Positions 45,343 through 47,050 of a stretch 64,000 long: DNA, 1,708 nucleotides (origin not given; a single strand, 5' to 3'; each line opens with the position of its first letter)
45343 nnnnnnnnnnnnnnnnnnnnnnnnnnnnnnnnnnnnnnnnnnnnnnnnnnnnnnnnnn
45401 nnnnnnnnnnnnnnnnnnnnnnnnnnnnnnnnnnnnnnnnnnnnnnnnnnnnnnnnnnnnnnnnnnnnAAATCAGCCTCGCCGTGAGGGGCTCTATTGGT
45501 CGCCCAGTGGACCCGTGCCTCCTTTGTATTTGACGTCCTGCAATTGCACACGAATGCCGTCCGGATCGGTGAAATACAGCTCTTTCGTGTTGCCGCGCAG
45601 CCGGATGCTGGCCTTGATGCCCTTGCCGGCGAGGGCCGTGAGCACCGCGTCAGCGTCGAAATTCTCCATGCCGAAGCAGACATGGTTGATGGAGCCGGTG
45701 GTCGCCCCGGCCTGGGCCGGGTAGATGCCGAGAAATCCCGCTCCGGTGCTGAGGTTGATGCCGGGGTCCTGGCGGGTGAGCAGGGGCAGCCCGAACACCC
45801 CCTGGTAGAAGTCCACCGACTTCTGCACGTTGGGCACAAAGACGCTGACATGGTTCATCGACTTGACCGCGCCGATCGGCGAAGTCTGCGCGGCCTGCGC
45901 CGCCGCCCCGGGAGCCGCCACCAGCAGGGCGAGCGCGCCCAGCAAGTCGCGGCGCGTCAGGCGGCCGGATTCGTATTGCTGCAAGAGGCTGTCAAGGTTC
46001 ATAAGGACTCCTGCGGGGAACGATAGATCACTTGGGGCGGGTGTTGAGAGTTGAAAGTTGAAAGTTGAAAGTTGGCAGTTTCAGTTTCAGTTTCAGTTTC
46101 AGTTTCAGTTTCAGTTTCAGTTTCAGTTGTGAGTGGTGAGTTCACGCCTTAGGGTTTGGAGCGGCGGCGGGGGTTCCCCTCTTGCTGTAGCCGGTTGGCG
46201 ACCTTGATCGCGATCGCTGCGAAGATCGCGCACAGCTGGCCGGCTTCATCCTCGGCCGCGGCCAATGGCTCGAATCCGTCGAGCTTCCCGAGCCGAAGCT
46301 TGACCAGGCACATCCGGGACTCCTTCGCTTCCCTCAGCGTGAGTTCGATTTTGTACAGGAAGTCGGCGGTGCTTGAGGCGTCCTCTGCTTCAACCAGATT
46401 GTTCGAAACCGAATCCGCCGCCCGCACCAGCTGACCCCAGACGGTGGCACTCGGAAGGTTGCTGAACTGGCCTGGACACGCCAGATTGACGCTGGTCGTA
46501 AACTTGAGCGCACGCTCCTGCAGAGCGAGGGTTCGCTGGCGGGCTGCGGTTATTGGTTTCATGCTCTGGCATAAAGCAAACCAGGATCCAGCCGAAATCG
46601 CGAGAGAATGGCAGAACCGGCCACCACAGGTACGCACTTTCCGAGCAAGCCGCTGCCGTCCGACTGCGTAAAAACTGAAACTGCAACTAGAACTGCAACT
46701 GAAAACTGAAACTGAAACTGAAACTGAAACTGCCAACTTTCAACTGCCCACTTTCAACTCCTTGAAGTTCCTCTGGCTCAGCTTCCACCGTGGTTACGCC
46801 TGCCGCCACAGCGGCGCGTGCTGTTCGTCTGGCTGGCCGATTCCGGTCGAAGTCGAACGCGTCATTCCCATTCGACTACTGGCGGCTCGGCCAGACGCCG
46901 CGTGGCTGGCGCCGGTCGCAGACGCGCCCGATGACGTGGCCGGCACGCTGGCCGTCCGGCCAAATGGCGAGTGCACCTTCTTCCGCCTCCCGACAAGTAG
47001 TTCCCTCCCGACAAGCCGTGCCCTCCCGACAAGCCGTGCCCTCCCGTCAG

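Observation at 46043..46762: Four-helix-bundle ('23S rRNA IVS protein') gene in a ~720-bp cassette bracketed by ~85-bp inverted arms made of microsatellites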

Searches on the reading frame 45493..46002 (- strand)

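Call 5: search_protein_families(library=pfam, proteins=[window:45493-46002:-], max_evalue=0.01)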
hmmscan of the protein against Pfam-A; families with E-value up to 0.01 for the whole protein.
window:45493-46002:- (169 aa): 2 families
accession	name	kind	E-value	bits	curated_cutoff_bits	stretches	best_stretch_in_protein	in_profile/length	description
PF00903.31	Glyoxalase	-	1.5e-11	45.2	20.6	1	49-154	2-121/121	Glyoxalase/Bleomycin resistance protein/Dioxygenase superfamily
PF13669.12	Glyoxalase_4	-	0.00083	20.1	27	0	95-130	55-92/109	Glyoxalase/Bleomycin resistance protein/Dioxygenase superfamily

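Call 6: search_protein_families(library=ncbifam, proteins=[window:45493-46002:-], max_evalue=0.01)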
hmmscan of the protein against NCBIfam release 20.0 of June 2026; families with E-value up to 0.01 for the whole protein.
window:45493-46002:- (169 aa): 33 families (the best 25 are shown)
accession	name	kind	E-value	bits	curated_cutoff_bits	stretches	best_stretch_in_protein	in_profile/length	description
NF000339.2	fos-Crono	exception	1.1e-11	45.1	275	1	48-154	3-110/134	FosA family fosfomycin resistance glutathione transferase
NF000496.2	Fos_GSH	equivalog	1.7e-11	44.3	180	1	46-154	2-114/136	fosfomycin resistance glutathione transferase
NF000221.4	FosA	exception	2e-10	40.7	250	1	46-154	2-114/137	FosA family fosfomycin resistance glutathione transferase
NF000094.1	354827590_fosA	exception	1.2e-09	38.4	275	1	48-153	4-110/135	FosA family fosfomycin resistance glutathione transferase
NF003152.0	PRK04101.1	equivalog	3e-08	34.1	171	1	46-154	2-116/139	metallothiol transferase FosB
NF000124.1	fos-Vibrio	exception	9.5e-08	32.3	250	1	48-156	4-111/132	FosG/FosC2-related fosfomycin resistance glutathione transferase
NF033405.1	FosLL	exception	1.7e-07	31.6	270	1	48-153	5-109/135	fosfomycin resistance glutathione transferase FosLL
NF038311.1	FosU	exception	2.2e-07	31.1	295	1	47-154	3-111/137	FosU family fosfomycin resistance glutathione transferase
NF040540.1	fosA5_fam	exception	2.6e-07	30.8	310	1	48-154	4-114/139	FosA5 family fosfomycin resistance glutathione transferase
NF000075.1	299782351_fosA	exception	3.3e-07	30.4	275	1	47-155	3-115/138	FosA3/FosA4 family fosfomycin resistance glutathione transferase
NF038306.1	fosM_gen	equivalog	3.9e-07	30.5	255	1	46-153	1-114/137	FosM family fosfomycin resistance protein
NF000026.1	154989_fosA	exception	6.1e-07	29.7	275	1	46-155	2-115/141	FosA/FosA2 family fosfomycin resistance glutathione transferase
NF032892.0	fosA7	exception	6.6e-07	29.5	305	1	46-155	2-115/140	FosA7 family fosfomycin resistance glutathione transferase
NF000074.1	299782349_fosC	exception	1.3e-06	28.6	250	1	47-155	3-110/132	FosC2 family fosfomycin resistance glutathione transferase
NF053877.1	FosA12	exception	4.4e-06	26.9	270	1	48-153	4-110/135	fosfomycin resistance glutathione transferase FosA12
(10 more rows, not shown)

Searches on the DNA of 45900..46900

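Call 27: search_rna_families(source=window, start=45900, end=46900, threshold=evalue, max_evalue=1)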
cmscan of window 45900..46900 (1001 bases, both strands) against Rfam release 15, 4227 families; matches with E-value up to 1: 0.
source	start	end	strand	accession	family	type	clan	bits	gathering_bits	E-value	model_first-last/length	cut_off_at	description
